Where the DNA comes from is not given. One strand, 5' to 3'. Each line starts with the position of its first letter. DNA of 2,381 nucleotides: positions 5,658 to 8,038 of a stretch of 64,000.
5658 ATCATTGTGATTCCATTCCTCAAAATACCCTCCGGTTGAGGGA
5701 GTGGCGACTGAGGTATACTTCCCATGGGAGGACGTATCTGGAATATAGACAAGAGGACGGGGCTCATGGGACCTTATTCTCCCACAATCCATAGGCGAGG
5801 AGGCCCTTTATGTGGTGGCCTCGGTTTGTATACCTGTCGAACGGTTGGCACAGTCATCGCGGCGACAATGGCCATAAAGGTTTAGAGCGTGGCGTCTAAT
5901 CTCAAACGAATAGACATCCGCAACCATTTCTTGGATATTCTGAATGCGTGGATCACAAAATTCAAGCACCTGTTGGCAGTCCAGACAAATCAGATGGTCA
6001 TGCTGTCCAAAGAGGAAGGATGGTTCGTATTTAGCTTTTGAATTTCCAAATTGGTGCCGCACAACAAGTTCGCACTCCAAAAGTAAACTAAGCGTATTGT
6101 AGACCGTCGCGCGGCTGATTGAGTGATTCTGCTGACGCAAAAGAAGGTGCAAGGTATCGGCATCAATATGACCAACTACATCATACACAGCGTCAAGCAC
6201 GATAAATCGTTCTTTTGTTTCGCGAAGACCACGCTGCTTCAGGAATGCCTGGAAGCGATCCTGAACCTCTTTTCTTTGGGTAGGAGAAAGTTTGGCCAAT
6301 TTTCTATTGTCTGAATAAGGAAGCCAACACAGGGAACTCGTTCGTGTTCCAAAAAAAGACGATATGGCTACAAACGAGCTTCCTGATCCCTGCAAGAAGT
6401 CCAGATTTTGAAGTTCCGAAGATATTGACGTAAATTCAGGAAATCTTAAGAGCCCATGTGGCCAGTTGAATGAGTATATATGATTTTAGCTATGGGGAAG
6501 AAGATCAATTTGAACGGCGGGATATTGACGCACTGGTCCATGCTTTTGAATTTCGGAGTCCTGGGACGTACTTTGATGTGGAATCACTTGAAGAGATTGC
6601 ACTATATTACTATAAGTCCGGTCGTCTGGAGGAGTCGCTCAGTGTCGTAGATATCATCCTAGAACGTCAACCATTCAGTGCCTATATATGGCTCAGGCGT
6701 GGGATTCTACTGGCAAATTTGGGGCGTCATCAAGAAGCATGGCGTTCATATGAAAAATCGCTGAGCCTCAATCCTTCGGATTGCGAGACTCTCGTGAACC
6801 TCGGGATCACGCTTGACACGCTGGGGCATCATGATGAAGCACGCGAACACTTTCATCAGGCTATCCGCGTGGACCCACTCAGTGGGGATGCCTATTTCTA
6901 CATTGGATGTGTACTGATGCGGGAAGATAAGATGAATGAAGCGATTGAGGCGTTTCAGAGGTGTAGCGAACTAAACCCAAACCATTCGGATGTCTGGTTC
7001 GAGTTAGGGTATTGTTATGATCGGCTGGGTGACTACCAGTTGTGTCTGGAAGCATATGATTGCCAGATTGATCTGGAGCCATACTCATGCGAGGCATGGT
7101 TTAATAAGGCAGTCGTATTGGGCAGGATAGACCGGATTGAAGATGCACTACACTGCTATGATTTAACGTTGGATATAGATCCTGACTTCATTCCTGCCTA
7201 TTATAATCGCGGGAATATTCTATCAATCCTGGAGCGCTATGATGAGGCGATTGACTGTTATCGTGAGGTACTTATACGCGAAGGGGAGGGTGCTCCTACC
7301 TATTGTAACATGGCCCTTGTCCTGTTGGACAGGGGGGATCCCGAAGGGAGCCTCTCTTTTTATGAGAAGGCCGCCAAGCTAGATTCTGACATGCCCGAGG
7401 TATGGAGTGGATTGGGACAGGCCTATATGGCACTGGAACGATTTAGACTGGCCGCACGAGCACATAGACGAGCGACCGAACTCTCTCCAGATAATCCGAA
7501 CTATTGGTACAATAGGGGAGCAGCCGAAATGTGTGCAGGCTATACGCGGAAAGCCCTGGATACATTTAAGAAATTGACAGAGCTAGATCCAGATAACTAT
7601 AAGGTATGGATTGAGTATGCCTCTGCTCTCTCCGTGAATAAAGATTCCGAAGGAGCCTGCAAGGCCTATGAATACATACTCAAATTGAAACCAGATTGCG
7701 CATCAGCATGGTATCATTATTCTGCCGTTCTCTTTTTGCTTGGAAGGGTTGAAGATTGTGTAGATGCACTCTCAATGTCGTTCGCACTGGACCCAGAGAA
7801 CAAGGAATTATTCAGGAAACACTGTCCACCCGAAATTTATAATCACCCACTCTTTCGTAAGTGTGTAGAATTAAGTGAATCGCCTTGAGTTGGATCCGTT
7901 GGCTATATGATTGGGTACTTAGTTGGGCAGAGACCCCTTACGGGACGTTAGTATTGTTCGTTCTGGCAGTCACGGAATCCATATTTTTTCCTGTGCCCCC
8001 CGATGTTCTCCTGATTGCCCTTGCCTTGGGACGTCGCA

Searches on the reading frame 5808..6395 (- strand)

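Call 52: search_protein_families(library=ncbifam, proteins=[window:5808-6395:-], max_evalue=0.001)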
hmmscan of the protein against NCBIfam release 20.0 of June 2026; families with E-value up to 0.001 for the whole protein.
window:5808-6395:- (195 aa): 9 families
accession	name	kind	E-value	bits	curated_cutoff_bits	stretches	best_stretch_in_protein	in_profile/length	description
NF006999.0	PRK09462.1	equivalog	3.5e-26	91.6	146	1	51-187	7-143/148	ferric iron uptake transcriptional regulator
NF051891.1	TransRegFurHelico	equivalog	8e-22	77.7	200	1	43-179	9-144/148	ferric iron uptake transcriptional regulator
NF051892.1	TransRegFurBacil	equivalog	2e-18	66.9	220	1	46-179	6-142/149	ferric iron uptake transcriptional regulator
NF052545.1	TransRegPerRClab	equivalog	1.4e-17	63.9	180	1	48-184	4-136/138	transcriptional regulator PerR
NF008646.0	PRK11639.1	equivalog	1e-10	41.6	167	1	39-179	4-145/171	zinc uptake transcriptional repressor Zur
NF047406.1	TransRegPerRTherm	equivalog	8.3e-09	35.7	200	1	58-179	5-124/130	manganese-dependent transcriptional regulator PerR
NF045677.1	FeRespRegIrr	equivalog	1.3e-08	35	170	1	50-151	2-102/127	Fur family transcriptional regulator Irr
NF045678.1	TransRegIrrA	equivalog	6.9e-08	32.5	150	1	47-145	8-105/138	iron response transcriptional regulator IrrA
NF047462.1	FUR_perox_PerRA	exception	0.00017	22.1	200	1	46-135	6-93/142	peroxide-responsive transcriptional repressor PerRA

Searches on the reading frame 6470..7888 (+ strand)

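Call 52: search_protein_families(library=ncbifam, proteins=[window:6470-7888:+], max_evalue=0.001)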
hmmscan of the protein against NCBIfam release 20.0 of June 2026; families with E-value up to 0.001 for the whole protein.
window:6470-7888:+ (472 aa): 26 families (the best 25 are shown)
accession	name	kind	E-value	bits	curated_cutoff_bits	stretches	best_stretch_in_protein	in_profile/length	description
NF040959.1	MamA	equivalog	1.3e-46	158.7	200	4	35-169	69-203/204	magnetosome protein MamA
TIGR02917.1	PEP_TPR_lipo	equivalog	4.7e-38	130.6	312.2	1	48-415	306-673/899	XrtA/PEP-CTERM system TPR-repeat protein PrsT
TIGR02552.1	LcrH_SycD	equivalog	4.8e-37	126.7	104.8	3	347-446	22-121/136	SycD/LcrH family type III secretion system chaperone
TIGR02521.1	type_IV_pilW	equivalog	6.8e-29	101.1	154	2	42-188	36-184/234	type IV pilus biogenesis/stability protein PilW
NF008391.2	PRK11189.1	equivalog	9.9e-26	90.9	250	3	112-172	72-132/297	lipoprotein NlpI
NF033762.1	social_mot_Tgl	equivalog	1.1e-23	83.9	225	2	170-367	28-228/252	social motility TPR repeat lipoprotein Tgl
TIGR00990.1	3a0801s09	subfamily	2.3e-23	82.7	757.25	3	65-182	325-442/615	mitochondrial import receptor subunit TOM70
NF033920.0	C39_PA2778_fam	equivalog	2.9e-23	82.6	150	1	293-372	174-253/255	PA2778 family cysteine peptidase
NF047558.1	TPR_END_plus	domain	1.1e-21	76.5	32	0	413-450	1-38/56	TPR end-of-group domain-containing protein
NF002725.1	PRK02603.1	equivalog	1.1e-18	67.8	143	2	65-148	29-115/173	photosystem I assembly protein Ycf3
NF033758.1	gliding_GltE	equivalog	2.5e-16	59.7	225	2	79-226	194-344/411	adventurous gliding motility TPR repeat lipoprotein GltE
NF052415.1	T3SS_chap_SctY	equivalog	8.7e-16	58.4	70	0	145-231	12-101/106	type III secretion apparatus assembly chaperone SctY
TIGR03939.1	PGA_TPR_OMP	equivalog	3.8e-14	51.9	366.65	1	295-422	73-199/800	poly-beta-1,6 N-acetyl-D-glucosamine export porin PgaA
NF040561.1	PrimPol_Msp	equivalog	1.3e-13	50.4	200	0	121-195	7-81/515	CRISPR-associated primase-polymerase type A1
NF047507.1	TPR_BatC_Lepto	exception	2.2e-13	50.2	175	1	323-413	38-132/214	TPR repeat-containing protein BatC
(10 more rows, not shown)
